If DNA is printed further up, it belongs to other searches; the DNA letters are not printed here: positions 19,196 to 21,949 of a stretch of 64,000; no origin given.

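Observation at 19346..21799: BspA-type leucine-rich-repeat array fused to a DNA N6A/N4C methyltransferase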

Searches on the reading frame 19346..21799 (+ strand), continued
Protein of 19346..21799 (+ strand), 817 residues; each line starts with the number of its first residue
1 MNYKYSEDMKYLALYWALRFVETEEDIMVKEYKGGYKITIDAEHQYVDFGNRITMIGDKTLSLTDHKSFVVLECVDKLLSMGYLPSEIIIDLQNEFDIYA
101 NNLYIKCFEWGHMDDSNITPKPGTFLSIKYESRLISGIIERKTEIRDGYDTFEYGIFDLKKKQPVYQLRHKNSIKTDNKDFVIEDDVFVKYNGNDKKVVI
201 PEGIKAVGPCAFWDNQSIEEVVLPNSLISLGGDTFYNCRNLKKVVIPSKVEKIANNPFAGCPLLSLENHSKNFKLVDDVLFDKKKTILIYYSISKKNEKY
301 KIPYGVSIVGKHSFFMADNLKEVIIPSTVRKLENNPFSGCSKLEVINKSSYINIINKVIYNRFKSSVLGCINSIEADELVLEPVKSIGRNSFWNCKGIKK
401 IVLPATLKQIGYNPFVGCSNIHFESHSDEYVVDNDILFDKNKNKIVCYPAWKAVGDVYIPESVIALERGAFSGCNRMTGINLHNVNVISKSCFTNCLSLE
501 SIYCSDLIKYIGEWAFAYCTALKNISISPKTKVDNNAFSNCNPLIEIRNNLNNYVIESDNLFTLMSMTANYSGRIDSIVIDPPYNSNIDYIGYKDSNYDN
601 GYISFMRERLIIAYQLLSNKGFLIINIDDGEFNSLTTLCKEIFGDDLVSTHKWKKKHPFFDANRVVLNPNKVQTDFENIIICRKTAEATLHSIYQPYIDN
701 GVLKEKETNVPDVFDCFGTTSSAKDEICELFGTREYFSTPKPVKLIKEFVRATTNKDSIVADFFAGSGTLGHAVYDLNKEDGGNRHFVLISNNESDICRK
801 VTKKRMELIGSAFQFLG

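Call 36: search_solved_structures(query=window:19346-21796:+, max_evalue=0.001, show_alignments=2)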
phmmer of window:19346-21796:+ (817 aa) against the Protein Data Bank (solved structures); distinct sequences matched with E-value up to 0.001: 11.
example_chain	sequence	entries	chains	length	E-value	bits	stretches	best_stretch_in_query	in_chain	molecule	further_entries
4fs7_A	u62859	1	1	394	1.1e-31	113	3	382-525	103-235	Uncharacterized protein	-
4gt6_A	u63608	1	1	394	2.3e-29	105.4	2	198-316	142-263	Cell surface protein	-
6k0w_B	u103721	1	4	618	2.6e-27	98.6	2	692-794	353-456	Adenine specific DNA methyltransferase (Mod)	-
7dsu_A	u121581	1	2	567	1.9e-22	82.6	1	734-810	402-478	Mbo45V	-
4h09_A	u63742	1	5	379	9.1e-20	73.7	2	203-329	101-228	Hypothetical leucine rich repeat protein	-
4zcf_A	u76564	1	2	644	2.3e-19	72.4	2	723-794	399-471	Restriction endonuclease EcoP15I, modification subunit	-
4cp6_A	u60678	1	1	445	9.5e-19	70.3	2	196-322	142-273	CHOLINE BINDING PROTEIN PCPA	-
4fdw_A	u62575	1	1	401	4.2e-14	54.9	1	183-258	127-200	leucine rich hypothetical protein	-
4fd0_A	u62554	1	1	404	4.3e-13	51.6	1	195-254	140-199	Leucine rich hypothetical protein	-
6mlx_A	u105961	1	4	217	1e-10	43.8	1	198-289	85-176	Leucine-rich repeat protein TpLRR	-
4oju_A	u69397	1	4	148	3.5e-05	25.5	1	470-541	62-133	hypothetical leucine rich repeat protein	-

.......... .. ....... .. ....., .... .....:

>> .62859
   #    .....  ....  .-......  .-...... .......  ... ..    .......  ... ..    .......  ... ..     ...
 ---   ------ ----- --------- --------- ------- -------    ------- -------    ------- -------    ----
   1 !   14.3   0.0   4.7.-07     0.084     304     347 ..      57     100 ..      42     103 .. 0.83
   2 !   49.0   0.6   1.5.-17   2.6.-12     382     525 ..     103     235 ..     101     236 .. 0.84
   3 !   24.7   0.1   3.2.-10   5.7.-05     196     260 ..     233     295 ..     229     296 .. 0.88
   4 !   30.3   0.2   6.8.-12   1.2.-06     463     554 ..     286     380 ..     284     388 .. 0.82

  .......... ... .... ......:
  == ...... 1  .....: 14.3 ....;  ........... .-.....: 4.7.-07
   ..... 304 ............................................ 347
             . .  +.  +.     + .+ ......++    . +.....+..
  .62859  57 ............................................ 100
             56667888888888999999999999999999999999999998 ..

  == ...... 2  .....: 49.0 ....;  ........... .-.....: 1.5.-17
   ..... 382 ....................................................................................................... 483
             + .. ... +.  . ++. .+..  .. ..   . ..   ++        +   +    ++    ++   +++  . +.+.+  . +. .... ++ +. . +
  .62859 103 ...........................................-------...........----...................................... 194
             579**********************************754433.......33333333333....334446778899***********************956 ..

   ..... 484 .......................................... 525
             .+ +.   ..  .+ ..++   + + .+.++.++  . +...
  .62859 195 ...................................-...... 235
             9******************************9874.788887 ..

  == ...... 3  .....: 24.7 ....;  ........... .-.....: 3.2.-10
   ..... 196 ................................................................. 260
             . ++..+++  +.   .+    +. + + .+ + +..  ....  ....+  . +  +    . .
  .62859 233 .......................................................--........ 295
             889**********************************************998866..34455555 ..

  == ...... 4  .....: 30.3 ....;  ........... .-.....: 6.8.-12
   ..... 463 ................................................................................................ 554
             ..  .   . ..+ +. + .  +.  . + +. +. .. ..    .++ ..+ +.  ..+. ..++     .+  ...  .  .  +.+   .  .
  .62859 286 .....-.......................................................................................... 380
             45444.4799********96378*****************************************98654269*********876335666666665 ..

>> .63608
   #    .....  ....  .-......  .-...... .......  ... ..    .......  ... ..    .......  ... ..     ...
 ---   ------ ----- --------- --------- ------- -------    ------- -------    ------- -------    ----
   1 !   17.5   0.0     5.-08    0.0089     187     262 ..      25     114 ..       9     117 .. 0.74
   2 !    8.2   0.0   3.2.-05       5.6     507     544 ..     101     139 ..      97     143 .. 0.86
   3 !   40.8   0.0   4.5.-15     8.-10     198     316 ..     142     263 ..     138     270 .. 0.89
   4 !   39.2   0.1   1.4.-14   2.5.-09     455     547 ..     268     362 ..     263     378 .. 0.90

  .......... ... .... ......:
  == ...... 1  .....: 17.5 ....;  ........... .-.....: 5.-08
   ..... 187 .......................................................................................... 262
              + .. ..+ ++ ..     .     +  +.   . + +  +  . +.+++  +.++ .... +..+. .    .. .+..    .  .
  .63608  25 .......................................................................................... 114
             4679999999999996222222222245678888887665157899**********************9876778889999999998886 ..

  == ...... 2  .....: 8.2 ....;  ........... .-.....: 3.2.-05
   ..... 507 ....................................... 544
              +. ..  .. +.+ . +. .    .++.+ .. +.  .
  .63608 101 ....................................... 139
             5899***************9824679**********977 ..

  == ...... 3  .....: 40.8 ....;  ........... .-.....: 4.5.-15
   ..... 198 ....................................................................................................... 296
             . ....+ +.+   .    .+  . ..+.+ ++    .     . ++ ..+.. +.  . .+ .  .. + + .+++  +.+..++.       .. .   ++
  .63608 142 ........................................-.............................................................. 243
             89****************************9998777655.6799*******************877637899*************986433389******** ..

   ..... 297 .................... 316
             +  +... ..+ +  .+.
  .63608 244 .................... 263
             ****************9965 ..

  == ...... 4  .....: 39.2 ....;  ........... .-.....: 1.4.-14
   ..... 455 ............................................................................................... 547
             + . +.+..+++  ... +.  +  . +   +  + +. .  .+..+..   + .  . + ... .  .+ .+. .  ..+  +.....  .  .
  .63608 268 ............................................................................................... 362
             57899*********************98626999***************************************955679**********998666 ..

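Call 37: fold_search(model_id=the predicted structure, library=pdb)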
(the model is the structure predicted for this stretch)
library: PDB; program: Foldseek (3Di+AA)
matches with E <= 10: 729; with E <= 0.001: 62
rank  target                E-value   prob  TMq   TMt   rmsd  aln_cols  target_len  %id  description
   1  7dsu_A                1.7e-13  1.00  0.25  0.48   5.6       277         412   28  Structure of Mod subunit of the Type III restriction-modification enzyme Mbo45V (released 2022-01-05)
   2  6k0w_D                9.5e-13  1.00  0.24  0.44   5.7       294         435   32  DNA methyltransferase in complex with sinefungin (released 2019-12-11)
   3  4gt6                  2.0e-12  1.00  0.20  0.39  13.9       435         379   23  Crystal structure of a leucine rich cell surface protein (FAEPRAA2165_01021) from Faecalibacterium prausnitzii A2-165 at (released 2012-09-26)
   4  7dsu_B                2.4e-12  1.00  0.27  0.51   5.3       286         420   28  Structure of Mod subunit of the Type III restriction-modification enzyme Mbo45V (released 2022-01-05)
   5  6k0w_B                2.6e-12  1.00  0.25  0.39   8.1       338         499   26  DNA methyltransferase in complex with sinefungin (released 2019-12-11)
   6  6k0w_C                4.1e-12  1.00  0.24  0.44   6.3       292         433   32  DNA methyltransferase in complex with sinefungin (released 2019-12-11)
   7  4zcf_B                1.2e-11  1.00  0.26  0.34   6.6       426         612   19  Structural basis of asymmetric DNA methylation and ATP-triggered long-range diffusion by EcoP15I (released 2015-07-29)
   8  6k0w_A                1.8e-11  1.00  0.24  0.36   9.2       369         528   25  DNA methyltransferase in complex with sinefungin (released 2019-12-11)
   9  4h09_B                1.9e-11  1.00  0.20  0.36  10.5       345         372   18  Crystal structure of a leucine-rich repeat protein (EUBVEN_01088) from Eubacterium ventriosum ATCC 27560 at 2.50 A res (released 2012-10-10)
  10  4h09_A                2.6e-11  1.00  0.20  0.37  10.3       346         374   18  Crystal structure of a leucine-rich repeat protein (EUBVEN_01088) from Eubacterium ventriosum ATCC 27560 at 2.50 A res (released 2012-10-10)
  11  4zcf_A                6.6e-11  1.00  0.25  0.33   9.1       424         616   17  Structural basis of asymmetric DNA methylation and ATP-triggered long-range diffusion by EcoP15I (released 2015-07-29)
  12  4h09_D                1.9e-10  1.00  0.20  0.37   9.8       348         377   17  Crystal structure of a leucine-rich repeat protein (EUBVEN_01088) from Eubacterium ventriosum ATCC 27560 at 2.50 A res (released 2012-10-10)
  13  4h09_E                2.0e-10  1.00  0.21  0.39   9.5       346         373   17  Crystal structure of a leucine-rich repeat protein (EUBVEN_01088) from Eubacterium ventriosum ATCC 27560 at 2.50 A res (released 2012-10-10)
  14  4h09_C                6.1e-10  1.00  0.21  0.38  11.7       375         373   19  Crystal structure of a leucine-rich repeat protein (EUBVEN_01088) from Eubacterium ventriosum ATCC 27560 at 2.50 A res (released 2012-10-10)
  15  4cp6                  6.7e-10  1.00  0.18  0.33  20.3       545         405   15  The Crystal structure of Pneumococcal vaccine antigen PcpA (released 2015-02-25)
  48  4fs7                  4.5e-07  1.00  0.13  0.24  15.9       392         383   16  Crystal structure of a leucine-rich repeat protein (BACOVA_04585) from Bacteroides ovatus ATCC 8483 at 1.19 A resolution (released 2012-09-19)
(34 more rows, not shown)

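Call 43: search_protein_families(library=padloc, proteins=[window:19346-21796:+], max_evalue=0.001)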
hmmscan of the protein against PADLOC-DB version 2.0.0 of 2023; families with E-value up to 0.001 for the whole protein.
window:19346-21796:+ (817 aa): 32 families (the best 25 are shown)
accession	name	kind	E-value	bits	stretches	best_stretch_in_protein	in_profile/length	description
PDLC03634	MTase_III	-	5.3e-46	155.7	3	704-795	354-447/621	Type III methyltransferase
PDLC03641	MTase_III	-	4.6e-42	142.4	3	710-803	365-457/657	Type III methyltransferase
PDLC03642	MTase_III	-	1.9e-41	140.3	2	717-809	323-414/528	Type III methyltransferase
PDLC03644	MTase_III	-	6.9e-35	118.8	2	716-806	305-393/542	Type III methyltransferase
PDLC03637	MTase_III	-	4.4e-31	106.1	2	719-794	380-455/513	Type III methyltransferase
PDLC03640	MTase_III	-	1.4e-29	101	3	704-805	339-442/654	Type III methyltransferase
PDLC03646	MTase_III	-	4.3e-29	99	2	542-700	461-624/1057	Type III methyltransferase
PDLC03636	MTase_III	-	6e-28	95.9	2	547-658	41-153/575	Type III methyltransferase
PDLC03635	MTase_III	-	1.5e-26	91.3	2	550-697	216-362/708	Type III methyltransferase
PDLC03639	MTase_III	-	3.4e-25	86.5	2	726-796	414-483/639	Type III methyltransferase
PDLC03278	MTase_II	-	2.5e-24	84.5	2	699-794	250-342/390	Type II methyltransferase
PDLC03638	MTase_III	-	2.5e-20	70.4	2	541-685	369-509/816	Type III methyltransferase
PDLC03645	MTase_III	-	1.8e-18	64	2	554-645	141-240/709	Type III methyltransferase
PDLC03371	MTase_II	-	2e-18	64.9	1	555-795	12-243/260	Type II methyltransferase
PDLC03354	MTase_II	-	3.6e-18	63.8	2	546-646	53-173/425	Type II methyltransferase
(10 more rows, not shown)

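Call 45: search_protein_representatives(protein=window:19346-21796:+)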
Query: 817 residues. Proteins with E-value up to 0.001 (for the whole library): 282295; up to 1e-10: 164127; up to 1e-30: 34758. The best 150 are listed.
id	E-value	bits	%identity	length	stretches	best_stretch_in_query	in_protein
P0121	0.0e+00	1023.6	30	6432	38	192-420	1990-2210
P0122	2.1e-280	949.0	31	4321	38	221-551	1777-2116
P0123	1.6e-273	926.3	54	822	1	6-815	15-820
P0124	1.8e-231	787.2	29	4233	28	311-499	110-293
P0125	8.9e-224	761.7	49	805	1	2-806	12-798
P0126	5.3e-214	729.4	33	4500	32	195-355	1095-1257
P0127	3.8e-213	726.6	31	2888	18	198-531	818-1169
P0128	2.3e-211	720.7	30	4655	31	277-556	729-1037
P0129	1.9e-209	714.3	33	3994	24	369-548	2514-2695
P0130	1.6e-208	711.3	34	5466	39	198-264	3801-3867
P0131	3.9e-208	710.0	31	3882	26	181-546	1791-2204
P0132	3.8e-206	703.4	59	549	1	3-543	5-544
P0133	3.1e-203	693.8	30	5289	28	196-544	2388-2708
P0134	1.4e-201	688.3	32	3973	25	190-429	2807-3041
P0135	2.2e-201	687.7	31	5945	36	198-427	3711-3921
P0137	1.7e-197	674.8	44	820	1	5-808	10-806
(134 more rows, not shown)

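Call 52: search_protein_families(library=phrogs, proteins=[L003:1164-1976:+, L003:1969-3237:+, L003:2-1171:+, L002:12550-13731:+, L003:10076-10960:+], max_evalue=0.001)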
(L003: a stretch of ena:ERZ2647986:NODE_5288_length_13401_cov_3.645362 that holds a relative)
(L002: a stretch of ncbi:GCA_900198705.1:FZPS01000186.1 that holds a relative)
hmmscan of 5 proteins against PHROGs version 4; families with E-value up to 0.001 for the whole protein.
L003:1164-1976:+ (271 aa): 0 families

L003:1969-3237:+ (423 aa): 0 families

L003:2-1171:+ (390 aa): 0 families

L002:12550-13731:+ (394 aa): 1 family
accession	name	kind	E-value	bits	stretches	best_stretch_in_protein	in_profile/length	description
phrog_192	-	DNA, RNA and nucleotide metabolism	5.9e-10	40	1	70-332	173-366/397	DNA polymerase exonuclease subunit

L003:10076-10960:+ (295 aa): 1 family
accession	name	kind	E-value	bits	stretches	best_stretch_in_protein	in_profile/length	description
phrog_192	-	DNA, RNA and nucleotide metabolism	4.4e-07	30.6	0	86-178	188-281/397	DNA polymerase exonuclease subunit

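Call 53: find_related_loci(query=A1, collection=viral_contigs, flank=10000)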
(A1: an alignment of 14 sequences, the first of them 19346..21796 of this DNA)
Query A1 (817 aa) in viral_contigs; peptide patterns used: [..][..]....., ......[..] (x = any residue, [..] = any of these).
49 stretches matched a pattern; 1 encode a relative of the query (tblastn E <= 1e-3); 1 distinct loci.
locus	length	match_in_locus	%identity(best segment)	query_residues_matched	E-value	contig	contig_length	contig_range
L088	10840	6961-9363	54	4-816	0e+0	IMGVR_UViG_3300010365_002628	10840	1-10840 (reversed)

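Call 56: find_related_loci(query=A3, collection=viral_contigs, flank=10000)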
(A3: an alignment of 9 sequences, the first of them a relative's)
Query A3 (536 aa) in viral_contigs; peptide patterns used: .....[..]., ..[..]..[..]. (x = any residue, [..] = any of these).
46 stretches matched a pattern, but none encodes a relative of the query by tblastn (E <= 1e-3).

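Call 57: find_encoding_contigs(protein=P0095, flank=10000, max_places=2)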
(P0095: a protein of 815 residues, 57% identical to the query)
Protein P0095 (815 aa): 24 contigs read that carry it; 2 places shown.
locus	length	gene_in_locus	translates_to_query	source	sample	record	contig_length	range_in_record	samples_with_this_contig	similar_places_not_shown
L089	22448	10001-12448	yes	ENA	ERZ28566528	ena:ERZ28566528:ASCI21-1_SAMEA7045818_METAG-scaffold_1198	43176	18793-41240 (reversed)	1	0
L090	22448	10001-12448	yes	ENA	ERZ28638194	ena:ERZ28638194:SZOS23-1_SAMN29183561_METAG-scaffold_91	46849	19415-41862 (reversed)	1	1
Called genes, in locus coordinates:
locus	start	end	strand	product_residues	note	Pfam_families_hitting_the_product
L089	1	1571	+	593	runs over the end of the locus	PF03235:GmrSD_N, PF07510:GmrSD_C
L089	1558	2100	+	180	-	PF18050:Cyclophil_like2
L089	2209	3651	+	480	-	PF14022:DUF4238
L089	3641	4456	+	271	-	-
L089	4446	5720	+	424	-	-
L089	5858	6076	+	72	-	-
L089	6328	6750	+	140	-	-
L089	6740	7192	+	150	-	PF13353:Fer4_12, PF04055:Radical_SAM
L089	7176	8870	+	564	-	PF13597:NRDD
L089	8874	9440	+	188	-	PF00149:Metallophos, PF12850:Metallophos_2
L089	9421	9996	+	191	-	PF01712:dNK, PF02223:Thymidylate_kin, PF02224:Cytidylate_kin (faint), PF13238:AAA_18, PF13401:AAA_22 (faint), PF01202:SKI (faint)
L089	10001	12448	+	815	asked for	PF13306:LRR_5, PF01555:N6_N4_Mtase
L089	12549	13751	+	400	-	PF00929:RNase_T, PF21762:DEDDh_C (weak)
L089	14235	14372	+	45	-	-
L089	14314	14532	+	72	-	PF12844:HTH_19 (weak), PF01381:HTH_3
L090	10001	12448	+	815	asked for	PF13306:LRR_5, PF01555:N6_N4_Mtase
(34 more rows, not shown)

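Call 58: find_encoding_contigs(protein=P0062, flank=10000, max_places=2)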
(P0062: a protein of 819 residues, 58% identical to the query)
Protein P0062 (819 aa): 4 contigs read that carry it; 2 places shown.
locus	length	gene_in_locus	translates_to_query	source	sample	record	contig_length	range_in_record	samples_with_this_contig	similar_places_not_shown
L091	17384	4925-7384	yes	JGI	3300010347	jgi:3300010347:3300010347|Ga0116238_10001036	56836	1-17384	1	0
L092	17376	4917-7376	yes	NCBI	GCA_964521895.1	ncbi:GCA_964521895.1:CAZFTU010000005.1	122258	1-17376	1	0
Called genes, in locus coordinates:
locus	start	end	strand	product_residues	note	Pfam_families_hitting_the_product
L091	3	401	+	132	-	?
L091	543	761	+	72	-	-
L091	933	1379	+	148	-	-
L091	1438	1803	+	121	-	PF04055:Radical_SAM, PF13353:Fer4_12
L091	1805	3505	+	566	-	PF13597:NRDD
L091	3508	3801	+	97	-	-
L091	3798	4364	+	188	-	PF00149:Metallophos (weak), PF12850:Metallophos_2 (weak)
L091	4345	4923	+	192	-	PF01712:dNK, PF02223:Thymidylate_kin, PF02224:Cytidylate_kin (faint), PF13238:AAA_18, PF13401:AAA_22 (faint), PF01202:SKI (faint), PF13207:AAA_17 (faint)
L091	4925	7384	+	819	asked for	PF13306:LRR_5, PF01555:N6_N4_Mtase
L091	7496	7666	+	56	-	-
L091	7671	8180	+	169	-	-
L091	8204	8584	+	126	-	-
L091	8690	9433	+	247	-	-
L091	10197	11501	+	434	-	PF02040:ArsB, PF03600:CitMHS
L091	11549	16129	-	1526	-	PF07581:Glug (faint)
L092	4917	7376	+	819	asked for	PF13306:LRR_5, PF01555:N6_N4_Mtase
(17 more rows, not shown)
